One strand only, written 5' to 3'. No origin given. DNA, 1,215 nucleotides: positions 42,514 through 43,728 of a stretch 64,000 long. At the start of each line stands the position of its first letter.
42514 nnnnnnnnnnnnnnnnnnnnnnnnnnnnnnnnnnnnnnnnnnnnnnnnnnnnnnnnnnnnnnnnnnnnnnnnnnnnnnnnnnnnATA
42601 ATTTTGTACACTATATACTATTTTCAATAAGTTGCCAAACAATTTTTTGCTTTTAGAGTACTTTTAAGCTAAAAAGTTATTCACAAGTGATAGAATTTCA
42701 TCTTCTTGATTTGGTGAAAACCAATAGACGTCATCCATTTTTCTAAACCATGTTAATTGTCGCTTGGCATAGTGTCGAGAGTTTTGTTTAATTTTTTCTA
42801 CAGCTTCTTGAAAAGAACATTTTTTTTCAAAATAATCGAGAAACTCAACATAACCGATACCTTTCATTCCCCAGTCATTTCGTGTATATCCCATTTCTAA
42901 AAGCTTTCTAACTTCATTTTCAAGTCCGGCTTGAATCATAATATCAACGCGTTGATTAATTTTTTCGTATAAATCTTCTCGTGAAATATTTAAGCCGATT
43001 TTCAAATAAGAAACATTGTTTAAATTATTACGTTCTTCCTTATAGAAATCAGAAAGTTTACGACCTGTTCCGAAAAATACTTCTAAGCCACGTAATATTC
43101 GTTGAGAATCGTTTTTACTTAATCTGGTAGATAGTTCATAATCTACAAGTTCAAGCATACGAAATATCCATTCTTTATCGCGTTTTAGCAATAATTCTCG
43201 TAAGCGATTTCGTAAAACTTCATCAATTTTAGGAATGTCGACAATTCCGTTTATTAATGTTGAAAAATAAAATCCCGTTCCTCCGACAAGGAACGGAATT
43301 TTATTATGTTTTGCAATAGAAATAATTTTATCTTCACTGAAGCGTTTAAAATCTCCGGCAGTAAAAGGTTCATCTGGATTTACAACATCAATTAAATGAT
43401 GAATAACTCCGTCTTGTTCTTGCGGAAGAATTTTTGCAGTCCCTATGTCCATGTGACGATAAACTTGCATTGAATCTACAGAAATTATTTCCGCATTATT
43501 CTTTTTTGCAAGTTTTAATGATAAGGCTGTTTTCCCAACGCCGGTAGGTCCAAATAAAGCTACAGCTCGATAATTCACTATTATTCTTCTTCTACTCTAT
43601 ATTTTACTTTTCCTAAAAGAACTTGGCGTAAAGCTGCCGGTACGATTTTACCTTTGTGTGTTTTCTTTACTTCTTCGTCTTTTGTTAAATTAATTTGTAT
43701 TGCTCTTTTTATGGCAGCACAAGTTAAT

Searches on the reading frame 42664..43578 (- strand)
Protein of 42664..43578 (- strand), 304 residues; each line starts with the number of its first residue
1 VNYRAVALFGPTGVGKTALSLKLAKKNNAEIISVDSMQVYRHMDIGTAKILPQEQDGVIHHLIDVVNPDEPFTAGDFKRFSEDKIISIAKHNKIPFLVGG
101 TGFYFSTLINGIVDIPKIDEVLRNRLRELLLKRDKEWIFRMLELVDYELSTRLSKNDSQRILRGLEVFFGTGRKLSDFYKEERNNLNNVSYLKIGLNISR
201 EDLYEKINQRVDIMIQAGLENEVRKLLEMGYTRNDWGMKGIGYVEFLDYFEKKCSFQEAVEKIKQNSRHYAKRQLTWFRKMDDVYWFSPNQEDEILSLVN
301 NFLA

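Call 12: find_related_loci(query=window:42664-43578:-, collection=genome_contigs, flank=4000)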
Query window:42664-43578:- (304 aa) in genome_contigs; peptide patterns used: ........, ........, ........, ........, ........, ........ (x = any residue, [..] = any of these).
600 stretches matched a pattern (row limit reached: there are more); 576 encode a relative of the query (tblastn E <= 1e-3); the best 80 are kept; 80 distinct loci.
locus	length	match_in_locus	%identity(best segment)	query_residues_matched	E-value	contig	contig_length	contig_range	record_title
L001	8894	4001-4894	43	6-303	1e-81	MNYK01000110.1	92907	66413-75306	MAG: Desulfobacterales bacterium CG2_30_60_27 cg2_3.0_scaffold_55_c, whole genome shotgun sequence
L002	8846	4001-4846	46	6-286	5e-80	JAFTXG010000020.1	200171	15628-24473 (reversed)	MAG: Lachnospiraceae bacterium isolate RGIG4233 Roe_deer_Colon-4__c2369, whole genome shotgun sequence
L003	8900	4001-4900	44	6-303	4e-80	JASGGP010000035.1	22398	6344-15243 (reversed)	MAG: Lacrimispora sp. isolate 5H035 JMF-2111-06-0005.hyb.bin.35_34, whole genome shotgun sequence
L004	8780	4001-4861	44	8-293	2e-79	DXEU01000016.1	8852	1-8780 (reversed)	MAG TPA_asm: Candidatus Lachnoclostridium stercoripullorum isolate ChiGjej4B4-12881 ChiGjej4B4M5__C29627_L8852_SAMN08009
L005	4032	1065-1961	42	4-302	3e-79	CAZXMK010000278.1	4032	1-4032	MAG TPA_asm: uncultured Syntrophaceae bacterium isolate SRP278314_co2_182 genome assembly, contig: NODE_34138_length_403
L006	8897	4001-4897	42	4-302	6e-79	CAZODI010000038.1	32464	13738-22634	MAG TPA_asm: uncultured Syntrophaceae bacterium isolate binchicken_co20_342 genome assembly, contig: NODE_2929_length_32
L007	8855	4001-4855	44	8-293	2e-78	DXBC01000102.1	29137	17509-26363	MAG TPA_asm: Candidatus Lachnoclostridium stercorigallinarum isolate ChiBcec1-1093 ChiBcec1__C55626_L29137_SAMN08009753,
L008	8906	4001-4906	44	6-303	3e-78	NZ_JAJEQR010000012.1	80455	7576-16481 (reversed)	Hominifimenecus microfluidus strain CLA-AA-H215 NODE_12_length_80455_cov_17.955336, whole genome shotgun sequence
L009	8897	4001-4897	43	6-304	4e-78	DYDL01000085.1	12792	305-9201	MAG TPA_asm: Desulfocapsa sp. isolate IMS_BF-2 NODE_1136_length_12801_cov_19.217, whole genome shotgun sequence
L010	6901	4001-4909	43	6-303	1e-77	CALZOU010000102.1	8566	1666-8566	MAG: uncultured Lachnospiraceae bacterium isolate SRR5240745_bin.31_metaWRAP_v1.3_MAG genome assembly, contig: ERZ945065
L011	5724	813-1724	44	6-304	2e-77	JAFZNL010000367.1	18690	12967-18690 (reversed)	MAG: Lachnospiraceae bacterium isolate RGIG7926 Water_buffalos_Rumen-1__c1106857, whole genome shotgun sequence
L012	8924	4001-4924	43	1-303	1e-77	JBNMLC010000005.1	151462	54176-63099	MAG: Lachnospiraceae bacterium isolate CM_BacRUG_134.27 k141_60033_length_151462_cov_50.4986, whole genome shotgun seque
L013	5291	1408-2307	42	4-303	3e-77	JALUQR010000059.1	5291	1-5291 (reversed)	MAG: bacterium isolate S146_metabat1_scaf2bin.085 S146_NODE_17712_length_5291_cov_2.041247, whole genome shotgun sequenc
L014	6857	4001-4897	41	4-302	3e-77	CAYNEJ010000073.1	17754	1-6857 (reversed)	MAG TPA_asm: uncultured Syntrophaceae bacterium isolate SRP192927_co6_611 genome assembly, contig: NODE_7132_length_1775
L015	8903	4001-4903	42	6-303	9e-77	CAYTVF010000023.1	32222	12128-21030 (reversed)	MAG TPA_asm: uncultured Desulfopila sp. isolate SRP011637_co1_26 genome assembly, contig: NODE_300_length_32222_cov_30.9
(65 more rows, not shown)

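Call 13: find_encoding_contigs(protein=window:42664-43578:-, flank=4000, max_places=8)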
Protein window:42664-43578:- (304 aa): 1 contig read that carries it; 1 place shown.
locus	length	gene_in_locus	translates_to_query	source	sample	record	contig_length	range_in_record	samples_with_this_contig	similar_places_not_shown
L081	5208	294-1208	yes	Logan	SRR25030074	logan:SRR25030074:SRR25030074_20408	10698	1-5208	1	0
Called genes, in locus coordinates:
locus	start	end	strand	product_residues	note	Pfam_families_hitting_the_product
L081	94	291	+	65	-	PF01192:RNA_pol_Rpb6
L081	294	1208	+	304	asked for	PF01745:IPT, PF01715:IPPT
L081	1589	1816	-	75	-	PF00830:Ribosomal_L28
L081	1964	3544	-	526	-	PF00221:Lyase_aromatic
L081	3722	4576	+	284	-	PF22692:LlgE_F_G_D1, PF06429:Flg_bbr_C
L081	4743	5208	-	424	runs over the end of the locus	PF00528:BPD_transp_1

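Call 21: list_cluster_members(proteins=[window:42664-43578:-, window:42056-42283:+, window:40328-41908:+, window:43807-44373:-, window:44374-45240:-, window:45703-45972:+, window:37855-39129:+])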
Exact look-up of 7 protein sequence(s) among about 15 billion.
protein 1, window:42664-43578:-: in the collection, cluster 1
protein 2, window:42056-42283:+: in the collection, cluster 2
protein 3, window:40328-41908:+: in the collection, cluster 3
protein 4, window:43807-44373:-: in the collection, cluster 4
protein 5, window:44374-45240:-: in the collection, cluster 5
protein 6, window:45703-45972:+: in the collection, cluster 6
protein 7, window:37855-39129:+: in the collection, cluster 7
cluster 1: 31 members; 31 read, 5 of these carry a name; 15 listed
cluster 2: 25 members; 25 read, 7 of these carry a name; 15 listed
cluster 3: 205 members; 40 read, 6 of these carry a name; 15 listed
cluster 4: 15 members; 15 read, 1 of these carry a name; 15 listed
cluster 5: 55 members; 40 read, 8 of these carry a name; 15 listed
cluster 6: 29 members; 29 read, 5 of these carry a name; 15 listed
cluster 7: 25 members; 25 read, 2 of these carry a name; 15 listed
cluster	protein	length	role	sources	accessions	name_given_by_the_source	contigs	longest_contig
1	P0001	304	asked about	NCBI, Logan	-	-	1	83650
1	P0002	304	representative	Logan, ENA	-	-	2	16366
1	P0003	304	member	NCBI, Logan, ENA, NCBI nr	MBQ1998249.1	MAG: tRNA (adenosine(37)-N6)-dimethylallyltransferase MiaA [Spirochaetales bacterium] | tRNA (adenosine(37)-N6)-dimethylallyltransferase MiaA [Spirochaetales bacterium]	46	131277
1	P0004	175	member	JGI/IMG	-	tRNA dimethylallyltransferase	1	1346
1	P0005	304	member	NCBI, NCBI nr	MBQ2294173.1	MAG: tRNA (adenosine(37)-N6)-dimethylallyltransferase MiaA [Spirochaetales bacterium] | tRNA (adenosine(37)-N6)-dimethylallyltransferase MiaA [Spirochaetales bacterium]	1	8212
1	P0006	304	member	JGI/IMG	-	tRNA dimethylallyltransferase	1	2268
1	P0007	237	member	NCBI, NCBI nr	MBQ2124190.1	MAG: tRNA (adenosine(37)-N6)-dimethylallyltransferase MiaA, partial [Spirochaetales ... | tRNA (adenosine(37)-N6)-dimethylallyltransferase MiaA [Spirochaetales bacterium]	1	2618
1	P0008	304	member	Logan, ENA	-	-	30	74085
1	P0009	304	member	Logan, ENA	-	-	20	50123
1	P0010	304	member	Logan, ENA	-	-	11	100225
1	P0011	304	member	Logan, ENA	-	-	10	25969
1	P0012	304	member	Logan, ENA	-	-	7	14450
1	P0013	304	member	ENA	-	-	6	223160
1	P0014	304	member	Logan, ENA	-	-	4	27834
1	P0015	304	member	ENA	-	-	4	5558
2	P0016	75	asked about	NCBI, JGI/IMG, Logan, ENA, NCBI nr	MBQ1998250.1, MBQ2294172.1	MAG: 50S ribosomal protein L28 [Spirochaetales bacterium] | large subunit ribosomal protein L28 | 50S ribosomal protein L28 [Spirochaetales bacterium]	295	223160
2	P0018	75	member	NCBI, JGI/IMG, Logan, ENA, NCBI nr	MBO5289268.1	MAG: 50S ribosomal protein L28 [Spirochaetales bacterium] | large subunit ribosomal protein L28 | 50S ribosomal protein L28 [Spirochaetales bacterium]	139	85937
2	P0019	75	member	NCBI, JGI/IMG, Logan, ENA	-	large subunit ribosomal protein L28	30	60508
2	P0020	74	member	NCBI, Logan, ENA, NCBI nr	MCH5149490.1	MAG: 50S ribosomal protein L28 [Spirochaetales bacterium] | 50S ribosomal protein L28 [Spirochaetales bacterium]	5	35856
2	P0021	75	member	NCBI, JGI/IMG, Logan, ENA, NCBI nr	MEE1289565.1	MAG: 50S ribosomal protein L28 [Spirochaetota bacterium] | large subunit ribosomal protein L28 | 50S ribosomal protein L28 [Spirochaetota bacterium]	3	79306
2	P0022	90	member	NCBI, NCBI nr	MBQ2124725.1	MAG: 50S ribosomal protein L28 [Spirochaetales bacterium] | 50S ribosomal protein L28 [Spirochaetales bacterium]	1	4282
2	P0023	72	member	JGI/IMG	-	large subunit ribosomal protein L28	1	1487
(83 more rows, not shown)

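Call 26: find_homologous_proteins(query=window:42664-43578:-, max_evalue=1e-40)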
Query window:42664-43578:- (304 aa): 7668 proteins with E <= 1e-40 among 8000 candidates; the best 120 are listed.
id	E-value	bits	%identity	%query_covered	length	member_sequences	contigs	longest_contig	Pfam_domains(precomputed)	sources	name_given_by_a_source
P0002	1.1e-199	679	99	100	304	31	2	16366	PF01745.23,PF01715.24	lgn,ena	-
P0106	1.8e-172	590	85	100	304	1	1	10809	PF01745.23,PF01715.24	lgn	-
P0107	2.6e-172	590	85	100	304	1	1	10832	PF01745.23,PF01715.24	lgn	-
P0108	7.3e-172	588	85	100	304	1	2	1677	PF01745.23,PF01715.24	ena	-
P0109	9.8e-172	588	85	100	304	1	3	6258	PF01745.23,PF01715.24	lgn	-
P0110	1.3e-171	587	85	100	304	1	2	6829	PF01745.23,PF01715.24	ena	-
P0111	1.4e-171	587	85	100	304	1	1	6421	PF01745.23,PF01715.24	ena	-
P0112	1.5e-171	587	84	100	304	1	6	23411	PF01745.23,PF01715.24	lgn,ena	-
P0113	1.5e-171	587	85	100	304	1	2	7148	PF01745.23,PF01715.24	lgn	-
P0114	1.6e-171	587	84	100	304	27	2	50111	PF01745.23,PF01715.24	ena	-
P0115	2.1e-171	587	84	100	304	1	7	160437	PF01745.23,PF01715.24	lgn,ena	-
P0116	2.4e-171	587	85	100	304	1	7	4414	PF01745.23,PF01715.24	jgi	jgi:tRNA dimethylallyltransferase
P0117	2.9e-171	586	84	100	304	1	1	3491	PF01745.23,PF01715.24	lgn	-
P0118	2.9e-171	586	84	100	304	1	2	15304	PF01745.23,PF01715.24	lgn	-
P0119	3.5e-171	586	84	100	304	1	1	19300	PF01745.23,PF01715.24,PF13238.13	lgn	-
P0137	2.6e-164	563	81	100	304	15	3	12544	PF01745.23,PF01715.24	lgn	-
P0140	5.9e-155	533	77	100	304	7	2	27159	PF01745.23,PF01715.24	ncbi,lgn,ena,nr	ncbi:MAG: tRNA (adenosine(37)-N6)-dimethylallyltransferase MiaA [Spirochaetales bacterium]|nr:tRNA (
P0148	1.3e-111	390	62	98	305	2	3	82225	PF01745.23,PF01715.24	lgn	-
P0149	7.9e-110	385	57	100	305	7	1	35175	PF01745.23,PF01715.24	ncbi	-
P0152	5.5e-97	342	56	97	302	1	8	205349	PF01745.23,PF01715.24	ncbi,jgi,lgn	jgi:tRNA dimethylallyltransferase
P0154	1.9e-92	327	53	98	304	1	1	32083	PF01745.23,PF01715.24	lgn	-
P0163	1.5e-87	311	48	98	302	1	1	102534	PF01745.23,PF01715.24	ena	-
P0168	5.3e-87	310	52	97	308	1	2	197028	PF01745.23,PF01715.24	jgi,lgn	-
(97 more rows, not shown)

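Call 27: find_encoding_contigs(protein=P0115, flank=2000, max_places=2)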
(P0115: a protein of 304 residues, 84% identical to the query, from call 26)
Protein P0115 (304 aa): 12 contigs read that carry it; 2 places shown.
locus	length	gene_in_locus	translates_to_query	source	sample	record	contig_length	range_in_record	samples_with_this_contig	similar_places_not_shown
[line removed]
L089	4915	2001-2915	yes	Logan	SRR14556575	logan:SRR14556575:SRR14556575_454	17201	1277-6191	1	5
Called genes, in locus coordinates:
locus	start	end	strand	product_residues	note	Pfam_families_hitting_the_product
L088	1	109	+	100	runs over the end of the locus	PF07876:Dabb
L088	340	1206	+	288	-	PF03755:YicC-like_N, PF08340:YicC-like_C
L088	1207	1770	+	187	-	PF00005:ABC_tran (weak), PF00625:Guanylate_kin, PF01637:ATPase_2 (faint), PF13191:AAA_16 (weak), PF13401:AAA_22 (weak), PF01926:MMR_HSR1 (weak), PF13238:AAA_18 (faint)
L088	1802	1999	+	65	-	PF01192:RNA_pol_Rpb6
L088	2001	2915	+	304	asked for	PF01745:IPT (weak), PF01715:IPPT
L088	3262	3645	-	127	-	PF00072:Response_reg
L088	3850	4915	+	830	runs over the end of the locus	PF00343:Phosphorylase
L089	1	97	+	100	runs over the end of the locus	PF07876:Dabb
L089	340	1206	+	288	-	PF03755:YicC-like_N, PF08340:YicC-like_C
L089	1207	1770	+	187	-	PF00005:ABC_tran (weak), PF00625:Guanylate_kin, PF01637:ATPase_2 (faint), PF13191:AAA_16 (weak), PF13401:AAA_22 (weak), PF01926:MMR_HSR1 (weak), PF13238:AAA_18 (faint)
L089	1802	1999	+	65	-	PF01192:RNA_pol_Rpb6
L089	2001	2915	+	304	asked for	PF01745:IPT (weak), PF01715:IPPT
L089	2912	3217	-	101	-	-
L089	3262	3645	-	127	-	PF00072:Response_reg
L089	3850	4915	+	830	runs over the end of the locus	PF00343:Phosphorylase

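Call 28: find_encoding_contigs(protein=P0137, flank=2000, max_places=1)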
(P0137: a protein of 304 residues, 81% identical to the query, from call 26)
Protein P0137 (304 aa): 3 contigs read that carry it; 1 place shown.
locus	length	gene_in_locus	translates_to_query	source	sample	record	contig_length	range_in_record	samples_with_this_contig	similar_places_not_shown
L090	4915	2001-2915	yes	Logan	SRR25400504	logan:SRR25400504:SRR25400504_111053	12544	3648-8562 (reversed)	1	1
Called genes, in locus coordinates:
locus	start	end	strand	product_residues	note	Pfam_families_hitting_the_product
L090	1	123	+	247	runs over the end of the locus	PF01553:Acyltransferase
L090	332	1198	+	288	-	PF03755:YicC-like_N, PF08340:YicC-like_C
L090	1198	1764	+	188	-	PF00005:ABC_tran (weak), PF01637:ATPase_2 (faint), PF13191:AAA_16 (weak), PF13401:AAA_22 (faint), PF00625:Guanylate_kin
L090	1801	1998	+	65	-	PF01192:RNA_pol_Rpb6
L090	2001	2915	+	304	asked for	PF01745:IPT (weak), PF01715:IPPT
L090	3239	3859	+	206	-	PF02107:FlgH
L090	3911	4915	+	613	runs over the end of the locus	PF00456:Transketolase_N (faint), PF13292:DXP_synthase_N, PF00676:E1_dh (weak), PF02779:Transket_pyr, PF02780:Transketolase_C, PF17147:PFOR_II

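Call 29: find_encoding_contigs(protein=P0140, flank=2000, max_places=1)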
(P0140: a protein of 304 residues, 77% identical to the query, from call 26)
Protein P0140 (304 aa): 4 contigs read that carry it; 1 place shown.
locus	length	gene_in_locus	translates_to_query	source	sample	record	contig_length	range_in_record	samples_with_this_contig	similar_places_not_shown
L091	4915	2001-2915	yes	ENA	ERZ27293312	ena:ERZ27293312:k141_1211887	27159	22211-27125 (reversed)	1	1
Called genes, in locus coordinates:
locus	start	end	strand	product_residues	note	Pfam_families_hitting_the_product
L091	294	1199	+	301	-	PF03755:YicC-like_N, PF08340:YicC-like_C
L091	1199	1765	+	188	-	PF13191:AAA_16 (weak), PF13401:AAA_22 (faint), PF00625:Guanylate_kin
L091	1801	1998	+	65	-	PF01192:RNA_pol_Rpb6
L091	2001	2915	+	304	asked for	PF01745:IPT (weak), PF01715:IPPT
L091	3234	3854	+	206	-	PF02107:FlgH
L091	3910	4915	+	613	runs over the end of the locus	PF13292:DXP_synthase_N, PF00456:Transketolase_N (faint), PF00676:E1_dh (weak), PF02779:Transket_pyr, PF02780:Transketolase_C, PF17147:PFOR_II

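Call 30: find_encoding_contigs(protein=P0148, flank=2000, max_places=1)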
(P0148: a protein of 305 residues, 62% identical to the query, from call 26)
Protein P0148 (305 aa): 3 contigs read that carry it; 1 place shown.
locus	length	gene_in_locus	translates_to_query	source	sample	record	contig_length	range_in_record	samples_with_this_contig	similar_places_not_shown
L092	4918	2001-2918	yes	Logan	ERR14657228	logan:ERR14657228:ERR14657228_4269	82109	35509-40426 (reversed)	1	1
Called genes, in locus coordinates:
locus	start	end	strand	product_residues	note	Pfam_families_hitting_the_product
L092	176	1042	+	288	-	PF03755:YicC-like_N, PF08340:YicC-like_C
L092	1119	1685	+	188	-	PF01637:ATPase_2 (faint), PF00625:Guanylate_kin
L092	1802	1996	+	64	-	PF01192:RNA_pol_Rpb6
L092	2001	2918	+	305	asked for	PF01745:IPT (weak), PF01715:IPPT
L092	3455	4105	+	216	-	PF02107:FlgH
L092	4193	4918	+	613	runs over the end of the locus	PF13292:DXP_synthase_N, PF00456:Transketolase_N (faint), PF00676:E1_dh (weak), PF02779:Transket_pyr, PF02780:Transketolase_C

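Call 31: find_encoding_contigs(protein=P0149, flank=2000, max_places=1)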
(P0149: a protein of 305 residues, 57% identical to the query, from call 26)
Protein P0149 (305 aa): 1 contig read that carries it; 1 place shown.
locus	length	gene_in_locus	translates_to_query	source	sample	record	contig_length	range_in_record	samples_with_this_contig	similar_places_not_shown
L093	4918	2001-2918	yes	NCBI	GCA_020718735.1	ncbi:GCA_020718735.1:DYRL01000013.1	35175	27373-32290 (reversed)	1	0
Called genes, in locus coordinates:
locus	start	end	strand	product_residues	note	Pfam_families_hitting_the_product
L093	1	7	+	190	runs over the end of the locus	-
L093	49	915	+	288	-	PF03755:YicC-like_N, PF08340:YicC-like_C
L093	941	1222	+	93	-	PF04025:RemA-like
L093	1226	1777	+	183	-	PF00625:Guanylate_kin, PF13191:AAA_16 (weak), PF13238:AAA_18 (weak)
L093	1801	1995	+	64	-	PF01192:RNA_pol_Rpb6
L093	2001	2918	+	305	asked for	PF01745:IPT (weak), PF01715:IPPT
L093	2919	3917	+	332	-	-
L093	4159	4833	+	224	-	PF02107:FlgH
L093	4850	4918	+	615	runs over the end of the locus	PF13292:DXP_synthase_N, PF00456:Transketolase_N (faint), PF00676:E1_dh, PF02779:Transket_pyr, PF02780:Transketolase_C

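Call 32: find_encoding_contigs(protein=P0152, flank=2000, max_places=1)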
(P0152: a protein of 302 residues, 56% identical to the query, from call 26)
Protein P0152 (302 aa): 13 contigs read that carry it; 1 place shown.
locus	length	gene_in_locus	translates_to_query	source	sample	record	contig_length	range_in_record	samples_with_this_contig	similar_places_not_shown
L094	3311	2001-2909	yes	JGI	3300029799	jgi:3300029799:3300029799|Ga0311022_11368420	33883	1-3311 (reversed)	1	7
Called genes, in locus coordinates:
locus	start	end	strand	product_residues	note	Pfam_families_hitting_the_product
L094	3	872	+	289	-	PF03755:YicC-like_N, PF08340:YicC-like_C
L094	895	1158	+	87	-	PF04025:RemA-like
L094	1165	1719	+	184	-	PF00005:ABC_tran (weak), PF00625:Guanylate_kin, PF20720:nSTAND3 (weak)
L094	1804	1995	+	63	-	PF01192:RNA_pol_Rpb6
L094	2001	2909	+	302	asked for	PF01745:IPT (weak), PF01715:IPPT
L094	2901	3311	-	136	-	?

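Call 33: find_encoding_contigs(protein=P0154, flank=2000, max_places=1)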
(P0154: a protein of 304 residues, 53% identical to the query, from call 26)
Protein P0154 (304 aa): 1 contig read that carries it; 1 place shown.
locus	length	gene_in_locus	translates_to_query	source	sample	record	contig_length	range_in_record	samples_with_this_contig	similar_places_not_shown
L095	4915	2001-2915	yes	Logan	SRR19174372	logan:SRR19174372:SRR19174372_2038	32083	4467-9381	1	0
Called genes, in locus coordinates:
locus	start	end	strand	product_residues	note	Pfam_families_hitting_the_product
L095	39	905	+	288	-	PF03755:YicC-like_N, PF08340:YicC-like_C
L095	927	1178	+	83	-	PF04025:RemA-like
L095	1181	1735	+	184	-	PF00625:Guanylate_kin, PF01637:ATPase_2, PF13173:AAA_14 (faint), PF13191:AAA_16 (weak), PF13401:AAA_22 (weak), PF03266:NTPase_1 (faint), PF13238:AAA_18 (weak), PF13671:AAA_33 (faint)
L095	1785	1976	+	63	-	PF01192:RNA_pol_Rpb6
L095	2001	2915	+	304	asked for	PF01745:IPT, PF01715:IPPT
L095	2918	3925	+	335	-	-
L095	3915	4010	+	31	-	-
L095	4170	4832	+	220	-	PF02107:FlgH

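Call 34: find_encoding_contigs(protein=P0168, flank=2000, max_places=1)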
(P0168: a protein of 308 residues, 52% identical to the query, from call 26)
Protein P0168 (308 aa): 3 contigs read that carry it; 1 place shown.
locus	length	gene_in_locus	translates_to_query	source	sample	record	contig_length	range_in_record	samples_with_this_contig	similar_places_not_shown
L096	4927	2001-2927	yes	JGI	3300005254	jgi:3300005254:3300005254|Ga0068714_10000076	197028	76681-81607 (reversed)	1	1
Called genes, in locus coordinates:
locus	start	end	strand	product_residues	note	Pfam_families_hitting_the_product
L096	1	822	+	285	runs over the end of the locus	PF03755:YicC-like_N, PF08340:YicC-like_C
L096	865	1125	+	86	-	PF04025:RemA-like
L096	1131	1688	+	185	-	PF00005:ABC_tran (weak), PF00625:Guanylate_kin, PF13401:AAA_22 (weak), PF20720:nSTAND3 (weak)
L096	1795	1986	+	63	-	PF01192:RNA_pol_Rpb6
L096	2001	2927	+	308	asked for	PF01745:IPT (weak), PF01715:IPPT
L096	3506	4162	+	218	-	PF02107:FlgH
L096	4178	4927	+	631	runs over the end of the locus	PF13292:DXP_synthase_N, PF00456:Transketolase_N (faint), PF00676:E1_dh, PF02779:Transket_pyr, PF02780:Transketolase_C, PF17147:PFOR_II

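Call 35: find_encoding_contigs(protein=P0163, flank=2000, max_places=1)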
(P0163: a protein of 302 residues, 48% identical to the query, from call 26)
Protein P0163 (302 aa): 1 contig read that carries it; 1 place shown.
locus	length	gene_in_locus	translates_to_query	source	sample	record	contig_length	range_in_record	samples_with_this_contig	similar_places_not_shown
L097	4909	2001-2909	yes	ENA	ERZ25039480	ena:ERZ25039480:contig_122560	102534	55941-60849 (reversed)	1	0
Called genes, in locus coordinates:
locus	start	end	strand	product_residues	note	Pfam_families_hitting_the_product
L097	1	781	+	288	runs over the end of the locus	PF03755:YicC-like_N, PF08340:YicC-like_C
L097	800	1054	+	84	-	PF04025:RemA-like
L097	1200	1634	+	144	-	PF00625:Guanylate_kin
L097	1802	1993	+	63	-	PF01192:RNA_pol_Rpb6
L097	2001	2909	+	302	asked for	PF01745:IPT, PF01715:IPPT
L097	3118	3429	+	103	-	PF13828:DUF4190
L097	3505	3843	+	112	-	PF13828:DUF4190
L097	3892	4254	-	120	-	PF18936:DUF5684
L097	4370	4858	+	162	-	PF10825:DUF2752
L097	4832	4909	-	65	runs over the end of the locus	-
